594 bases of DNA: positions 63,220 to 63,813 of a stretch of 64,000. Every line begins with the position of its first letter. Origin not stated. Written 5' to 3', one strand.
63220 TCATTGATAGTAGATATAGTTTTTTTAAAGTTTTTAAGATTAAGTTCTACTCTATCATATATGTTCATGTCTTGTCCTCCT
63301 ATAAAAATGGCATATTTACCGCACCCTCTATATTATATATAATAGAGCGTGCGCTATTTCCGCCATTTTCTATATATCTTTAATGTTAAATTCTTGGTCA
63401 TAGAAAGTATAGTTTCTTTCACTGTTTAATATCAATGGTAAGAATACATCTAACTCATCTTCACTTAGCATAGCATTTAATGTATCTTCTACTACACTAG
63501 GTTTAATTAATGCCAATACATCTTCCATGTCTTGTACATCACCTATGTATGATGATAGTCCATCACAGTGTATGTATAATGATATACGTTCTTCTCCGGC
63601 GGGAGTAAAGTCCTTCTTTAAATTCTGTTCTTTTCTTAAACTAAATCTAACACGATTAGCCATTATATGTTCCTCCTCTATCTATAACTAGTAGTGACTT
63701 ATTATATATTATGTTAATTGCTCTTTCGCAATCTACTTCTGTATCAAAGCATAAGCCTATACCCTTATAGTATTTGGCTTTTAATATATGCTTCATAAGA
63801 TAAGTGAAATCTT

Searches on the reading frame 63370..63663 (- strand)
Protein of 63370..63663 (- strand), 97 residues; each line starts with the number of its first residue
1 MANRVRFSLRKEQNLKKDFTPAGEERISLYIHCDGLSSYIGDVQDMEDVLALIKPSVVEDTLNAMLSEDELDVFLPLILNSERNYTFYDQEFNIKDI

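Call 39: find_encoding_contigs(protein=window:63370-63663:-, flank=10000, max_places=3)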
Protein window:63370-63663:- (97 aa): 14 contigs read that carry it; 3 places shown.
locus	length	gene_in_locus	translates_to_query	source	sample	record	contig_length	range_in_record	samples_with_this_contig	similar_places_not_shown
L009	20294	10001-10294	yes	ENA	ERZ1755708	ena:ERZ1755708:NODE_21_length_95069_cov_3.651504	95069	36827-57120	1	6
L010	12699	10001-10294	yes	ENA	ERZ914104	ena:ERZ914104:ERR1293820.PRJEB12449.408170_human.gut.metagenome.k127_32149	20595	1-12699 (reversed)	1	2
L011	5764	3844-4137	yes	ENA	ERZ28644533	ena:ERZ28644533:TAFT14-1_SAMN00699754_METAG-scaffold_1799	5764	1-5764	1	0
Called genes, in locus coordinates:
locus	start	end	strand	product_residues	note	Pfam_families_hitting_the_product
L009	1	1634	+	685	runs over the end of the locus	-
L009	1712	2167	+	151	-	PF00990:GGDEF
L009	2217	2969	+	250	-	-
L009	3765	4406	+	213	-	-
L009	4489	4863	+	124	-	-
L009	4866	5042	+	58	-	-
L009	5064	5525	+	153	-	PF00075:RNase_H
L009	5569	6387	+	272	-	-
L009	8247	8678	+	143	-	-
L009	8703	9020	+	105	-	-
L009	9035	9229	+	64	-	-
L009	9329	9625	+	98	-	-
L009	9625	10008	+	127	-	-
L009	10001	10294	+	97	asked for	-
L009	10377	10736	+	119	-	-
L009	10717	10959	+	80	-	-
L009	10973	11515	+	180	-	-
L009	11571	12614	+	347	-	-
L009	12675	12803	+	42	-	-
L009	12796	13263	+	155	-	PF01661:Macro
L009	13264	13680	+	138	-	PF08719:NADAR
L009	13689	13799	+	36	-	-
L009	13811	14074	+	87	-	-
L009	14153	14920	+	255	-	-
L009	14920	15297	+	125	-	-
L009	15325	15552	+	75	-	-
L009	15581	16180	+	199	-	PF00293:NUDIX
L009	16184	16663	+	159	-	-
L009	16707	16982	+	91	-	PF12116:SpoIIID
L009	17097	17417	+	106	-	-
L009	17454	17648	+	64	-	-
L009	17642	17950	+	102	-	-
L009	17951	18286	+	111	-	-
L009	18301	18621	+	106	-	-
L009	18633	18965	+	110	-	-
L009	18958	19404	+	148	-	PF22751:DUF488-N3a, PF04343:DUF488 (weak)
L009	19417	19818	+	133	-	-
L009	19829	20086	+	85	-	-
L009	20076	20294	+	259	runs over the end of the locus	PF01693:Cauli_VI, PF00075:RNase_H (weak)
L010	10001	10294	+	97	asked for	-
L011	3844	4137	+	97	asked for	-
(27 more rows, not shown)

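Call 43: search_protein_families(library=phrogs, proteins=[L009:3-1634:+], max_evalue=0.0001)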
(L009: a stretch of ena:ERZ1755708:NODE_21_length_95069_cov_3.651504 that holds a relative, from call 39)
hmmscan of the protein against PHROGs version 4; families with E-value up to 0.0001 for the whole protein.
L009:3-1634:+ (543 aa): 0 families

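Call 45: find_related_loci(query=L009:3-1634:+, collection=viral_contigs, flank=10000)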
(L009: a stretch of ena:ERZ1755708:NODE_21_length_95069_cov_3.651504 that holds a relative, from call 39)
Query L009:3-1634:+ (543 aa) in viral_contigs; peptide patterns used: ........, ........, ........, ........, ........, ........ (x = any residue, [..] = any of these).
3 stretches matched a pattern; 1 encode a relative of the query (tblastn E <= 1e-3); 1 distinct loci.
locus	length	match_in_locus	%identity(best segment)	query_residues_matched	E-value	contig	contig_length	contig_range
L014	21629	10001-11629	93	1-543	0e+0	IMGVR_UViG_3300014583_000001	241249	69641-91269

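Call 48: search_protein_families(library=phrogs, proteins=[L014:7470-9455:+, L014:2926-4119:-, L014:4846-5877:-, L014:468-1292:-, L014:1691-2368:-], max_evalue=0.0001)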
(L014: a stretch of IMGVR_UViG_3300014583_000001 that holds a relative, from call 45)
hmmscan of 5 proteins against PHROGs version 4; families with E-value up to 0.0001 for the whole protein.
L014:7470-9455:+ (661 aa): 0 families

L014:2926-4119:- (397 aa): 18 families
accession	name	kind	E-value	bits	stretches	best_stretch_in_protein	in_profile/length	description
phrog_3088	-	lysis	8.5e-70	236.3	1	1-224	2-223/248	amidase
phrog_833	-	lysis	1.5e-47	163.7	1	6-175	13-196/294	endolysin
phrog_1794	-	lysis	4.1e-43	149.1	1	4-187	37-221/336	amidase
phrog_1493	-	lysis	4.3e-40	139.1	1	12-329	17-284/394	endolysin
phrog_670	-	lysis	1.3e-34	121.1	1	14-213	103-272/596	endolysin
phrog_2338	-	lysis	1.1e-33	118.1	1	2-174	7-195/346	endolysin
phrog_9611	-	lysis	2.3e-32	113.5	1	2-163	2-174/246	endolysin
phrog_15001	-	lysis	2.8e-21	77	1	20-208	40-246/367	endolysin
phrog_5182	-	lysis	1.2e-17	65.5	1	8-192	21-232/321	endolysin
phrog_18955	-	unknown function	1.4e-14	54.6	1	26-141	299-418/483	-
phrog_20388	-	lysis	1.5e-13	51.6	1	128-252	329-448/527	endolysin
phrog_635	-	lysis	6.1e-12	46.2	1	22-144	191-317/463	endolysin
phrog_7698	-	lysis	7e-11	43.5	1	37-248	38-251/316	endolysin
phrog_880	-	lysis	9.4e-10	39.4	1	22-201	192-377/435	endolysin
phrog_19265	-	unknown function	8.2e-08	33.3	1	28-152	29-154/293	-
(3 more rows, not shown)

L014:4846-5877:- (343 aa): 0 families

L014:468-1292:- (274 aa): 0 families

L014:1691-2368:- (225 aa): 0 families

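Call 84: search_dna_similar(query=L014:2926-4119:-, collection=phages, mode=protein, max_rows=20)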
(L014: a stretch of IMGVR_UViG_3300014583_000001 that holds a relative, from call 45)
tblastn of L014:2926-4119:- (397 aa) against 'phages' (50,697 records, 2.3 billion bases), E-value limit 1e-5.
Records with a match: 285; places in all: 285; records where one place covers at least 80% of the query: 0.
Best place of each record, by identity: 60-80% 4; <60% 281.
By first word of the organism name: Bacillus 155; Paenibacillus 110; Listeria 7; Streptococcus 4; Bacteriophage 4; Hydrogenophilus 1; Phage 1; Stenotrophomonas 1; Clostridium 1; Geobacillus 1.
By host as written in the record: Paenibacillus larvae 42; - 23; Paenibacillus larvae ATCC 9545 19; Bacillus cereus 17; Paenibacillus larvae NRRL 2605 14; Bacillus anthracis 13; Bacillus thuringiensis subsp. kurstaki 12; Bacillus anthracis Sterne 10; and 61 more.
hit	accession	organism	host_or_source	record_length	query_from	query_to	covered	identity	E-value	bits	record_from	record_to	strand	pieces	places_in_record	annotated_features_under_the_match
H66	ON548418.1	Bacillus phage vB_BanS-Thrax2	Bacillus anthracis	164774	1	226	57%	44.5%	1e-39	156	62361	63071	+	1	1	N-acetylmuramoyl-L-alanine amidase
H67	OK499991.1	Bacillus phage vB_BanS_Sophrita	Bacillus anthracis Sterne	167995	1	226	57%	43.3%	6e-40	157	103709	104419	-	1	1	putative alanine amidase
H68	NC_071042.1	Bacillus phage vB_BanS_Sophrita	Bacillus anthracis Sterne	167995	1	226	57%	43.3%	6e-40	157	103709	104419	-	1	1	endolysin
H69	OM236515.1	Bacillus phage SPR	Bacillus subtilis BEST7003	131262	7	195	48%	51.5%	1e-43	168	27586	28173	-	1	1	N-acetylmuramoyl-L-alanine amidase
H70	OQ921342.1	Bacillus phage SPbetaL2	Bacillus subtilis BEST7003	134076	7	195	48%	51.5%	1e-43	168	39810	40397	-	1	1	hypothetical protein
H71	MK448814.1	Streptococcus phage Javan583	Streptococcus suis S95G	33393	8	197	48%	46.9%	1e-32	135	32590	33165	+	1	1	lysin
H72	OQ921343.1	Bacillus phage SPbetaL3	Bacillus subtilis BEST7003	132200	7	158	38%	58.4%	4e-43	166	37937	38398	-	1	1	hypothetical protein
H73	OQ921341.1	Bacillus phage SPbetaL1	Bacillus subtilis BEST7003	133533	7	158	38%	58.4%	4e-43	166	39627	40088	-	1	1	hypothetical protein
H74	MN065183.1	Bacillus phage vB_BthS-HD29phi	Bacillus thuringiensis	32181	1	155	39%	57.1%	3e-39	155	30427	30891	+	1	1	N-acetylmuramoyl-L-alanine amidase | holin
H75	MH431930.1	Paenibacillus phage Wanderer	Paenibacillus larvae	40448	1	155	39%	56.1%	3e-34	140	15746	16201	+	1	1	N-acetylmuramoyl-L-alanine amidase | putative holin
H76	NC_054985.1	Paenibacillus phage Wanderer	Paenibacillus larvae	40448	1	155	39%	56.1%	3e-34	140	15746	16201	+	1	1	amidase | involved in bacteriocin production or immunity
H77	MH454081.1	Paenibacillus phage LincolnB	Paenibacillus larvae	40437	1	155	39%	55.5%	5e-35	142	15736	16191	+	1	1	N-acetylmuramoyl-L-alanine amidase | putative holin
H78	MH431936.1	Paenibacillus phage Kawika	Paenibacillus larvae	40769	1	146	37%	58.9%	2e-36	147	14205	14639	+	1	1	N-acetylmuramoyl-L-alanine amidase | putative holin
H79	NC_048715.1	Paenibacillus phage Kawika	Paenibacillus larvae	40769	1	146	37%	58.9%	2e-36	147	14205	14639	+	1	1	amidase | involved in bacteriocin production or immunity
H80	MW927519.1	Paenibacillus phage Neutron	Paenibacillus larvae ATCC 9545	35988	1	146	37%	58.9%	2e-36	147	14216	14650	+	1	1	N-acetylmuramoyl-L-alanine amidase | holin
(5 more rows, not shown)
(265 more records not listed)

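Call 102: find_related_loci(query=L014:468-1292:-, collection=viral_contigs, flank=10000)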
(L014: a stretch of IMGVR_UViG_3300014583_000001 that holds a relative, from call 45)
Query L014:468-1292:- (274 aa) in viral_contigs; peptide patterns used: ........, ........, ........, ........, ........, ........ (x = any residue, [..] = any of these).
11 stretches matched a pattern; 1 encode a relative of the query (tblastn E <= 1e-3); 1 distinct loci.
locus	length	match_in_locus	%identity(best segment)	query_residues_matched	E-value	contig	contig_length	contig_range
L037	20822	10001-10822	100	1-274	4e-173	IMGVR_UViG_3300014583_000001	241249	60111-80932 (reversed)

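Call 104: search_protein_families(library=phrogs, proteins=[L037:18051-20366:+, L037:16777-17742:+, L037:15850-16686:+, L037:14529-15338:+, L037:13506-14498:+, L037:11285-12190:+, L037:12229-12726:+, L037:10001-10825:+, L014:9575-11632:+, L014:7470-9455:+], max_evalue=0.001)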
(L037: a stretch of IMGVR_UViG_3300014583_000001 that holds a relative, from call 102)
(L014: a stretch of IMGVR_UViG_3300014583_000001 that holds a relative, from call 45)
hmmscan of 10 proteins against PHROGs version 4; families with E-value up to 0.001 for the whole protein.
L037:18051-20366:+ (771 aa): 1 family
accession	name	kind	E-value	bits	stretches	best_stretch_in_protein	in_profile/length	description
phrog_9232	-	head and packaging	8.5e-56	190.8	1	57-490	48-481/502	portal protein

L037:16777-17742:+ (321 aa): 0 families

L037:15850-16686:+ (278 aa): 1 family
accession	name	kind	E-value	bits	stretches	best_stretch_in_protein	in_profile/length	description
phrog_2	-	head and packaging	9.5e-05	22.3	1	38-189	514-600/807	terminase large subunit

L037:14529-15338:+ (269 aa): 6 families
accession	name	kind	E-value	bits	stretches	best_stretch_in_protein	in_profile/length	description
phrog_4645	-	DNA, RNA and nucleotide metabolism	3.9e-59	201.3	1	4-262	43-306/308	endonuclease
phrog_26445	-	unknown function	4.4e-05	24.9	1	6-55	6-57/101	-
phrog_7545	-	DNA, RNA and nucleotide metabolism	6.6e-05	24.2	1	6-54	7-55/160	HNH endonuclease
phrog_125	-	DNA, RNA and nucleotide metabolism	0.00012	22.7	1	8-59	170-221/254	DNA invertase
phrog_5046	-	DNA, RNA and nucleotide metabolism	0.00023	22.4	0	68-137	6-85/161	HNH endonuclease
phrog_2538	-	head and packaging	0.00035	21.7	1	4-52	5-53/129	terminase small subunit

L037:13506-14498:+ (330 aa): 5 families
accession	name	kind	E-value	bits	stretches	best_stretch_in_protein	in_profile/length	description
phrog_2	-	head and packaging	9.6e-25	88.4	1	10-272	245-472/807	terminase large subunit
phrog_675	-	head and packaging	1.4e-14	54.3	1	32-181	39-174/576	terminase large subunit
phrog_5989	-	head and packaging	1.1e-06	29.1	1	22-180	120-267/347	terminase large subunit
phrog_7579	-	head and packaging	1.8e-06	28.4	1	48-275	7-234/239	terminase large subunit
phrog_15503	-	unknown function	0.00038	20.9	1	98-181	126-204/245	-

L037:11285-12190:+ (301 aa): 0 families

L037:12229-12726:+ (165 aa): 0 families

L037:10001-10825:+ (274 aa): 0 families

L014:9575-11632:+ (685 aa): 0 families

L014:7470-9455:+ (661 aa): 0 families
